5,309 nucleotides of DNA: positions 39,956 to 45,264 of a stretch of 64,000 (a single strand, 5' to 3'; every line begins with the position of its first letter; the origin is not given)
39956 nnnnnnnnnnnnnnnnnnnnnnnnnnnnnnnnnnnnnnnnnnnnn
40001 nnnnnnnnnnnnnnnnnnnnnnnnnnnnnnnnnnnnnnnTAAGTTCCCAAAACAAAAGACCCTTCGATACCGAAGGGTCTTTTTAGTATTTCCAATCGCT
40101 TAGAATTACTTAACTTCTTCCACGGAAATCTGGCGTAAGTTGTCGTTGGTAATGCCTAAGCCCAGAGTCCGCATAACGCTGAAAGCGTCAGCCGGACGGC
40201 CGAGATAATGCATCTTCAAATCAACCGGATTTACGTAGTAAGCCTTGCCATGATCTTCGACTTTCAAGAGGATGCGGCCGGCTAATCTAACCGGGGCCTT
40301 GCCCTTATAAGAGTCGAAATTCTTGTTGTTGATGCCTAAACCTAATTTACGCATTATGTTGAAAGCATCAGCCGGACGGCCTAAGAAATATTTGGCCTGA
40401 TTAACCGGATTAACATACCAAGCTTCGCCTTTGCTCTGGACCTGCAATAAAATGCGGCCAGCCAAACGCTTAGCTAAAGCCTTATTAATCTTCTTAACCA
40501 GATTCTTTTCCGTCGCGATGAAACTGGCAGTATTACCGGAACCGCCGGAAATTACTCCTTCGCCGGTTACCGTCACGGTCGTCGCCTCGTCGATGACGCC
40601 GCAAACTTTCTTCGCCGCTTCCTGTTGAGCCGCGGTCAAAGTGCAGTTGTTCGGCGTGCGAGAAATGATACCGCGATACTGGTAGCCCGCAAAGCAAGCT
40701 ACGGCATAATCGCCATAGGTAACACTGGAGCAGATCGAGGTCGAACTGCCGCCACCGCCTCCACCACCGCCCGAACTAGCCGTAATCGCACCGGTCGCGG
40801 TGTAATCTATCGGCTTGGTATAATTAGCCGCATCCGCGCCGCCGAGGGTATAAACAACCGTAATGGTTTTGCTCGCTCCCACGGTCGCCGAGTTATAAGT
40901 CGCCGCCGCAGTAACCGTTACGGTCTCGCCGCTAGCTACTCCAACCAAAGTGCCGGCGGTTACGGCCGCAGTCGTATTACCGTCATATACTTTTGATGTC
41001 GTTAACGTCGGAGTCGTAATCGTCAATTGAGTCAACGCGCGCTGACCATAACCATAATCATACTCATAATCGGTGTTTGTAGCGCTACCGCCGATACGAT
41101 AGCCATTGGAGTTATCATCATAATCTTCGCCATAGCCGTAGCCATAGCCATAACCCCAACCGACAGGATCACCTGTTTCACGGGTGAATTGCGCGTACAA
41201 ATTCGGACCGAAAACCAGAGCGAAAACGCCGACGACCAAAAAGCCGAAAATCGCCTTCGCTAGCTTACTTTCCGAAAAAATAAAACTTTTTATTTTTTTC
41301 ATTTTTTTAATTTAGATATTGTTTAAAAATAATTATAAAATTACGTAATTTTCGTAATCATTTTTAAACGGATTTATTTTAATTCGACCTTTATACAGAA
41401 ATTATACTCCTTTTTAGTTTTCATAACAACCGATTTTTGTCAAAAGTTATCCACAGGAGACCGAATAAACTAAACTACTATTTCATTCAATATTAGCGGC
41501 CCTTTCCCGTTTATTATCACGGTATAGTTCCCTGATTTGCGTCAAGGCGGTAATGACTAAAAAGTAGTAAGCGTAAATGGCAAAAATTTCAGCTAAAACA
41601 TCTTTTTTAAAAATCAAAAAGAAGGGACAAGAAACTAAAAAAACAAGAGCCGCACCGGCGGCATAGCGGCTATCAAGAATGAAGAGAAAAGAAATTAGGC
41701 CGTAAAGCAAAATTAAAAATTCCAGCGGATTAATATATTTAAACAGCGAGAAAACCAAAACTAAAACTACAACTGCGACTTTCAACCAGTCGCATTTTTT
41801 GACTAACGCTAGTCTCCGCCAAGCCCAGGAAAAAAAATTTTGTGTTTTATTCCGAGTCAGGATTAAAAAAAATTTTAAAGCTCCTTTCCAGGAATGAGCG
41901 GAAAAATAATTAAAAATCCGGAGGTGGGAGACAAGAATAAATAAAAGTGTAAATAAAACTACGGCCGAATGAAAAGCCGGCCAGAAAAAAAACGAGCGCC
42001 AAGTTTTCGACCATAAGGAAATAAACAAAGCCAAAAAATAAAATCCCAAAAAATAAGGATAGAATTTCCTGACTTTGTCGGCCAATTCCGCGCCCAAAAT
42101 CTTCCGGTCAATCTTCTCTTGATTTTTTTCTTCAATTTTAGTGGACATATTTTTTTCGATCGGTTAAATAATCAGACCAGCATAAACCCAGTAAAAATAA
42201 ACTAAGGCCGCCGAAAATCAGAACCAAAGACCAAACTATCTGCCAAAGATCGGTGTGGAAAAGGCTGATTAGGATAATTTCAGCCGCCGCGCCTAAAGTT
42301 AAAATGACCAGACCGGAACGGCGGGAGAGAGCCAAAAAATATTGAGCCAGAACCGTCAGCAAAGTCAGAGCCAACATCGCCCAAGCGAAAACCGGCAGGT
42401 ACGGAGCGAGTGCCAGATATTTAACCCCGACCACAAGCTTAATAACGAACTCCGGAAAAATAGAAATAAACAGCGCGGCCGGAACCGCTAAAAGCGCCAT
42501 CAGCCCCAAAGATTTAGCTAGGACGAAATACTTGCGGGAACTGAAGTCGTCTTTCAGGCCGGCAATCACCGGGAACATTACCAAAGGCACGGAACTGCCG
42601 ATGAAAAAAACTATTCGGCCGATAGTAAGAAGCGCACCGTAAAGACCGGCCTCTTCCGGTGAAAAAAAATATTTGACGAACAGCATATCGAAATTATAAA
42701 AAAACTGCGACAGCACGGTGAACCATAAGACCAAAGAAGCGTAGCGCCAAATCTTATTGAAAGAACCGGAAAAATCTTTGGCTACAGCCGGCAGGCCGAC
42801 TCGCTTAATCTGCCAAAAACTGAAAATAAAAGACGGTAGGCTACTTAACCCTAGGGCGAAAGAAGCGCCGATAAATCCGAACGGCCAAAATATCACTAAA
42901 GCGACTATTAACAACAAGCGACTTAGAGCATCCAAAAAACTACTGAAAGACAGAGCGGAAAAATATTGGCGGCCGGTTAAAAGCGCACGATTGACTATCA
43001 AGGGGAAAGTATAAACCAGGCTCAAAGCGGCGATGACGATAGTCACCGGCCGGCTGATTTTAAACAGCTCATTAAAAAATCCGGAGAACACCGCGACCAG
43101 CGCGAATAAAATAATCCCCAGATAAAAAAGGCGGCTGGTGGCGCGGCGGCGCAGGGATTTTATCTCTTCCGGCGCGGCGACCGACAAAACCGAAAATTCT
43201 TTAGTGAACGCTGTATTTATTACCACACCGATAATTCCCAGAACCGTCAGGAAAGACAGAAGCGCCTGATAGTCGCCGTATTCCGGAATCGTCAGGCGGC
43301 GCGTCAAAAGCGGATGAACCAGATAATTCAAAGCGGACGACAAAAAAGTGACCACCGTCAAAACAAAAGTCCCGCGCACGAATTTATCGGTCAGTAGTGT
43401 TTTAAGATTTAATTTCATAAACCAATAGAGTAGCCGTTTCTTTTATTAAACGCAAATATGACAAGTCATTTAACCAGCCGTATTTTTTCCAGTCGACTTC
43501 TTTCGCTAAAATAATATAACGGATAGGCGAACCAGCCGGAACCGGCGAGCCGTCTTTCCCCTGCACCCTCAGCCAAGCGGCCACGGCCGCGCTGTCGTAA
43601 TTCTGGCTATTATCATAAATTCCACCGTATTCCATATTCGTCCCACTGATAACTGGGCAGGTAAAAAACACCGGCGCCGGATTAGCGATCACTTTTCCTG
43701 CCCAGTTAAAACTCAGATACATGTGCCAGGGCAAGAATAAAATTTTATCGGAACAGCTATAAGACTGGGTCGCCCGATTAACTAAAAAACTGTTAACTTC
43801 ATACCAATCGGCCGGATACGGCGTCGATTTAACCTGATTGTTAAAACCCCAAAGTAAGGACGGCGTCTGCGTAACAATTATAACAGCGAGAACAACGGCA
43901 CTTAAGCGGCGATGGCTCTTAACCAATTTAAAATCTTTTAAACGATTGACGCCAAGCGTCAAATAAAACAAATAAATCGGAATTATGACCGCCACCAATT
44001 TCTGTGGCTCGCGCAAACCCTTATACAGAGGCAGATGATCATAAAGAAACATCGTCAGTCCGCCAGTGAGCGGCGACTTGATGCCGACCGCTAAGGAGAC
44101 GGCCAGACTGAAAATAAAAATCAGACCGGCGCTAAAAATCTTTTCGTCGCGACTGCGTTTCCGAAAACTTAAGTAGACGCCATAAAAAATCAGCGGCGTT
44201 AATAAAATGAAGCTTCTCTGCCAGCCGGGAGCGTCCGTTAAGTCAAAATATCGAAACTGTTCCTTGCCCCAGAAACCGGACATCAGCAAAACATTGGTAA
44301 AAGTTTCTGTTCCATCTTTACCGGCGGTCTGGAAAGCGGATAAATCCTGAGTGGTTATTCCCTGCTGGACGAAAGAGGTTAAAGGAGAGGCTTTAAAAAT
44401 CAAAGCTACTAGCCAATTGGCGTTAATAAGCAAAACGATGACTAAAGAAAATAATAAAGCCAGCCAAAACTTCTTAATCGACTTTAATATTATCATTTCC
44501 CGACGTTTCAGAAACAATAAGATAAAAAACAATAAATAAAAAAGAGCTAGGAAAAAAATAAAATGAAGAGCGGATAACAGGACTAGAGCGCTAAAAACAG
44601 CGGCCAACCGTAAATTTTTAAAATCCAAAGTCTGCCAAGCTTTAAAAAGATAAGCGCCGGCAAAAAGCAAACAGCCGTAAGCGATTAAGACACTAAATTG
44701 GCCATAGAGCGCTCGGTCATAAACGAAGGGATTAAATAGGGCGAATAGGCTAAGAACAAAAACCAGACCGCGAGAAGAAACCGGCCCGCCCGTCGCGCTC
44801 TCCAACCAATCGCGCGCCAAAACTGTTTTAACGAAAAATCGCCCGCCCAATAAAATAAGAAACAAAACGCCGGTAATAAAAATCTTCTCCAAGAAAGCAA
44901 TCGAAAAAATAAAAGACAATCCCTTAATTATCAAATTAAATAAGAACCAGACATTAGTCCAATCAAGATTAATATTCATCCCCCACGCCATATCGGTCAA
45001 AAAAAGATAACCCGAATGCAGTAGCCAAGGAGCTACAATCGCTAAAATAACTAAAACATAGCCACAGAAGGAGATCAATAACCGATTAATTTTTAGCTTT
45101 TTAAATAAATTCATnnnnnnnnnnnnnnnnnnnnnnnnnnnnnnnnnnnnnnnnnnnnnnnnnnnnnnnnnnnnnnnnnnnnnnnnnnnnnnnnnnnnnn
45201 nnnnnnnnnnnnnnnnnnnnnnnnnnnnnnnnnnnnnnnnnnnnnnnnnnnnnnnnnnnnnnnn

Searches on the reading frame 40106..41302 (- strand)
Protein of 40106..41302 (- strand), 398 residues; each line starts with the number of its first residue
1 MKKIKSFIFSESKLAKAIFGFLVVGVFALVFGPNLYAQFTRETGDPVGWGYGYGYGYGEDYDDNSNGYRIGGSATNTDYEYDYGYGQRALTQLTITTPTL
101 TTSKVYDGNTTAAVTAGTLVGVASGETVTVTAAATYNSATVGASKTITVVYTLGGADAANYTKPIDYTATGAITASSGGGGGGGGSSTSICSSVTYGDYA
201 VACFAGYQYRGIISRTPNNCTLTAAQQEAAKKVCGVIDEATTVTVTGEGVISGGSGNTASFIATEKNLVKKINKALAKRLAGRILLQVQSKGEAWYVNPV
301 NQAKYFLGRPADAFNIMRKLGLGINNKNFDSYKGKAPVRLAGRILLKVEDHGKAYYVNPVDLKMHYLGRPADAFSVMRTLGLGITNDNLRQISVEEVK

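Call 45: search_protein_families(library=pfam, proteins=[window:40106-41302:-], max_evalue=0.0001)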
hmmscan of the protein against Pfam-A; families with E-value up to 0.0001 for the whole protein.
window:40106-41302:- (398 aa): 1 family
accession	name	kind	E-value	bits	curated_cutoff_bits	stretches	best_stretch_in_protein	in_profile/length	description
PF18657.6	YDG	-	7.3e-16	58.6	25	1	92-162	4-79/85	YDG domain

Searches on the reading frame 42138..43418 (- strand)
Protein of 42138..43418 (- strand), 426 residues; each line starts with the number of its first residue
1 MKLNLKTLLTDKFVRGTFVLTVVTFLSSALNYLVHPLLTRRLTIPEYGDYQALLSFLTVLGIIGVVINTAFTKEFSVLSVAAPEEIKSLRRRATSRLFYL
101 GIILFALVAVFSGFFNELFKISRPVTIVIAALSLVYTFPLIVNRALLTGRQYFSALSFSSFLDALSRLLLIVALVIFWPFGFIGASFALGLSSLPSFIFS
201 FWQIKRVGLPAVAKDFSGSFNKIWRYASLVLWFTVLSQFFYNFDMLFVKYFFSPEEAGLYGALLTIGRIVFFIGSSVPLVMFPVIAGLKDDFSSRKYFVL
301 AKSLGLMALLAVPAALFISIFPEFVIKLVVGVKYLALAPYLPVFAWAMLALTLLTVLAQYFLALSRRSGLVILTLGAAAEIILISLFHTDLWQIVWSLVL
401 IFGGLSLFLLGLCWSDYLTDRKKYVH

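Call 45: search_protein_families(library=pfam, proteins=[window:42138-43418:-], max_evalue=0.0001)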
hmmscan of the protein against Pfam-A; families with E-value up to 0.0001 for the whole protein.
window:42138-43418:- (426 aa): 2 families
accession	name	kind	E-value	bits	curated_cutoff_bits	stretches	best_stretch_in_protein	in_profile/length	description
PF01943.22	Polysacc_synt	-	1.9e-12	47.6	28.2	1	14-286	2-271/274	Polysaccharide biosynthesis protein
PF13440.11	Polysacc_synt_3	-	9e-11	42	23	1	95-338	52-292/293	Polysaccharide biosynthesis protein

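Call 67: search_protein_families(library=ncbifam, proteins=[window:42138-43418:-], max_evalue=0.00001)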
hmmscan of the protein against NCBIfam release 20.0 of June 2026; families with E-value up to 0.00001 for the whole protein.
window:42138-43418:- (426 aa): 0 families

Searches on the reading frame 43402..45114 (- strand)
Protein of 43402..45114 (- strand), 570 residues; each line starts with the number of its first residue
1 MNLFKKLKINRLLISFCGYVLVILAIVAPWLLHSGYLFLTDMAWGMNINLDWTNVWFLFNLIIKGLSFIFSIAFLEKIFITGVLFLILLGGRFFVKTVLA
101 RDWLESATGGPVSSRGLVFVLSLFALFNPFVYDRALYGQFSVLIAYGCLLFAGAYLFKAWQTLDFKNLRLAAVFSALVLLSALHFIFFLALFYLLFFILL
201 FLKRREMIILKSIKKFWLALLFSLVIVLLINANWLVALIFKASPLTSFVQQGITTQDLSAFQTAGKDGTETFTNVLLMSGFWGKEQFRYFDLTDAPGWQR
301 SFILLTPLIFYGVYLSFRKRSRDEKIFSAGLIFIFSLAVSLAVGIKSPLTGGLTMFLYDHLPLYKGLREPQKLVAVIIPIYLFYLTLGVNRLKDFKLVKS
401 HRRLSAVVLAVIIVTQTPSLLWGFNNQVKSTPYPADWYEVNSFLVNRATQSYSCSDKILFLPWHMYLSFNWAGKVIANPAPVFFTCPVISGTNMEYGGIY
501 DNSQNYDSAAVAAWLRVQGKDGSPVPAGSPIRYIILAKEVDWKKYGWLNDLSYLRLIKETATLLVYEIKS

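Call 6: search_protein_families(library=pfam, proteins=[window:43402-45114:-])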
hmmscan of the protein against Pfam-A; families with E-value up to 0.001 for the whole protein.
window:43402-45114:- (570 aa): 0 families

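Call 67: search_protein_families(library=ncbifam, proteins=[window:43402-45114:-], max_evalue=0.00001)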
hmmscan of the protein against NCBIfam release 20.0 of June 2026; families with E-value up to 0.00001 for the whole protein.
window:43402-45114:- (570 aa): 1 family
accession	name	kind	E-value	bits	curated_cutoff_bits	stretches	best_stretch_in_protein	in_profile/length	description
NF053599.1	transp_MmpA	equivalog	3.7e-27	95.1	210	1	21-518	7-456/543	MmpA family trehalose lipid delivery protein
